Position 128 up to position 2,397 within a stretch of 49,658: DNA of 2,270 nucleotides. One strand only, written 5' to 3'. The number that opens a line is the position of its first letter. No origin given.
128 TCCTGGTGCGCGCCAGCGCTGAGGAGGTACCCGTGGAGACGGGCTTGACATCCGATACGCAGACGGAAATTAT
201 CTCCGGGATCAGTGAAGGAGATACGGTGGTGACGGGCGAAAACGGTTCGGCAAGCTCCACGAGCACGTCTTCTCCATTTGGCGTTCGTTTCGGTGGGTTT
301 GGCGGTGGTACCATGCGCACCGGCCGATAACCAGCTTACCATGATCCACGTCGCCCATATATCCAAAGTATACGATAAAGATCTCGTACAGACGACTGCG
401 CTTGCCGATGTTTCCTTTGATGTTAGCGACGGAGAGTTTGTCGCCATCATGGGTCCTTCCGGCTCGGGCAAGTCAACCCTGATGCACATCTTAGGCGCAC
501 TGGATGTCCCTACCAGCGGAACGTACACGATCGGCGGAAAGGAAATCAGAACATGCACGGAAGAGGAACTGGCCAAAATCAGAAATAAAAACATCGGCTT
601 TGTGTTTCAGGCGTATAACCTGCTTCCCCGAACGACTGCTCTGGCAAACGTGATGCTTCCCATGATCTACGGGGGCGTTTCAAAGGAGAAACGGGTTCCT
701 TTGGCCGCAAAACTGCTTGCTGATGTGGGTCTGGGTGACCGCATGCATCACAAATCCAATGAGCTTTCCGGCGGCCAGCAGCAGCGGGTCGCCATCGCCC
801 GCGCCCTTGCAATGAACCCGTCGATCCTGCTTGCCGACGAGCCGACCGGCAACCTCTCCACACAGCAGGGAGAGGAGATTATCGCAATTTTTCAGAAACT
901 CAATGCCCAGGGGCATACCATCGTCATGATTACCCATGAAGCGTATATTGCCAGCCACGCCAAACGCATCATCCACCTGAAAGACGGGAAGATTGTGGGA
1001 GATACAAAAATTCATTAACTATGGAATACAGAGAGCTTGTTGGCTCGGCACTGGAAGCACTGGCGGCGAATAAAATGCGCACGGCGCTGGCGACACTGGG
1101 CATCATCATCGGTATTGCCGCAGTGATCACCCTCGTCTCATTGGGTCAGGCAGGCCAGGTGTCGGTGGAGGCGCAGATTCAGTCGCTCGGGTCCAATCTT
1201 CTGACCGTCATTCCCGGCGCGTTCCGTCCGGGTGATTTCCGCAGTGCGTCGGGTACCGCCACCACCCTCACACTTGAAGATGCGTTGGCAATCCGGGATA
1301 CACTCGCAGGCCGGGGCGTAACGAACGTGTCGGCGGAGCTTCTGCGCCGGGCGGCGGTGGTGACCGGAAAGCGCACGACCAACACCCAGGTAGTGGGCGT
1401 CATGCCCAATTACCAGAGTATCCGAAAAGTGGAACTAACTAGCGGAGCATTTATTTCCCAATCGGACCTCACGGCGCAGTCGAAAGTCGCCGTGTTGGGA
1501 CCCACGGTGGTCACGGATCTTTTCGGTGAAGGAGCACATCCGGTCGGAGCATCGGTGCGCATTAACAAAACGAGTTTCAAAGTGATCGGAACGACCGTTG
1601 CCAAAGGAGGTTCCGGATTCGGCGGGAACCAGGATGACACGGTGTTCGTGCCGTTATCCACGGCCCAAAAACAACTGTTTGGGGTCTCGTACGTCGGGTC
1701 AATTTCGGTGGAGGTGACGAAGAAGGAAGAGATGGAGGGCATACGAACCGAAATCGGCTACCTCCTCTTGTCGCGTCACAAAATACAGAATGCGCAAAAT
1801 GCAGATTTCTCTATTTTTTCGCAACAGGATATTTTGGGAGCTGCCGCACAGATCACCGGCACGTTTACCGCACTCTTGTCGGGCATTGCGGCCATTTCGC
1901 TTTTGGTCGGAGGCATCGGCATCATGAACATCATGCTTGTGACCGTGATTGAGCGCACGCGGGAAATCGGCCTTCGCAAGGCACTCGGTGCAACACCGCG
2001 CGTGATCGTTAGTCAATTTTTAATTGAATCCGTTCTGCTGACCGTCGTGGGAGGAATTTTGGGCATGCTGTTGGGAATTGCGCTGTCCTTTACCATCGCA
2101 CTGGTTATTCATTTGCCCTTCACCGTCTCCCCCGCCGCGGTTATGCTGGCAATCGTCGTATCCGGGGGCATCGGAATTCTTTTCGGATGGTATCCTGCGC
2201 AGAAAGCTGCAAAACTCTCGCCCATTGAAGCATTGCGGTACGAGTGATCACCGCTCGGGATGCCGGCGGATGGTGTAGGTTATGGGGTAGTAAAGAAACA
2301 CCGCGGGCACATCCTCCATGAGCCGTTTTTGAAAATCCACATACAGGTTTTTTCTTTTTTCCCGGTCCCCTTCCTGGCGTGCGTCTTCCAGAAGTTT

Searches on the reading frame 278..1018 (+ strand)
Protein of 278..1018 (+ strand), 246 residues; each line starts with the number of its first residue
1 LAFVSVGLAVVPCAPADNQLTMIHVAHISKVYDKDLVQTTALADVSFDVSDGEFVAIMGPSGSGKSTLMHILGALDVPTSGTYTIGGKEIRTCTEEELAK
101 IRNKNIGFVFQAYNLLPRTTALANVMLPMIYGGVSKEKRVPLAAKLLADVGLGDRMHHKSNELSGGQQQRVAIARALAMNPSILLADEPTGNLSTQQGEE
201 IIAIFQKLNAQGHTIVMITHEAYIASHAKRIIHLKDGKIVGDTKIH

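Call 85: search_protein_families(library=pfam, proteins=[window:278-1018:+], max_evalue=0.0001)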
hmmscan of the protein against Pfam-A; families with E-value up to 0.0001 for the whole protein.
window:278-1018:+ (246 aa): 3 families
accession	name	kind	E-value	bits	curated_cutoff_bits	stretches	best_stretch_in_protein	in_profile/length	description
PF00005.33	ABC_tran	-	4.9e-35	121.5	25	1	42-190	1-136/137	ABC transporter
PF02463.25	SMC_N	-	2.2e-05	24.4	40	0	160-234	134-211/220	RecF/RecN/SMC N terminal domain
PF13304.12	AAA_21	-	4e-05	24.3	27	0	54-75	1-22/304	AAA domain, putative AbiEii toxin, Type IV TA system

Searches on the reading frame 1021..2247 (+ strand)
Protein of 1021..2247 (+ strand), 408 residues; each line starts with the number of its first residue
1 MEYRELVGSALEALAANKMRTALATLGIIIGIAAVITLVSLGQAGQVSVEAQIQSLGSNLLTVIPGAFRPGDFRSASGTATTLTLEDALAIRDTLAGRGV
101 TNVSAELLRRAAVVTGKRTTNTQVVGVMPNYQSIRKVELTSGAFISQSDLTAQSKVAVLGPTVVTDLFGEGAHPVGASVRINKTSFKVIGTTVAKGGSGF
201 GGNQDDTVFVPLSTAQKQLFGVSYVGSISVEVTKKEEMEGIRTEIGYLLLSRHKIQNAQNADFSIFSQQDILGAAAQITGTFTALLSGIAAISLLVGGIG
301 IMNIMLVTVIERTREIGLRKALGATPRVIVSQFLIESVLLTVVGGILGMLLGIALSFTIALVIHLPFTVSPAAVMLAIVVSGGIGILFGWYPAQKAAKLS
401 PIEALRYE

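Call 85: search_protein_families(library=pfam, proteins=[window:1021-2247:+], max_evalue=0.0001)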
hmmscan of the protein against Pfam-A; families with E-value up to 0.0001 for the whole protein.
window:1021-2247:+ (408 aa): 2 families
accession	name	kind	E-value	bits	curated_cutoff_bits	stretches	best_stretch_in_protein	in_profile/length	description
PF12704.14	MacB_PCD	-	4e-41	142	27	1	21-245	1-204/207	MacB-like periplasmic core domain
PF02687.27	FtsX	-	1.4e-19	70.7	25.5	1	289-401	3-120/120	FtsX-like permease C-terminal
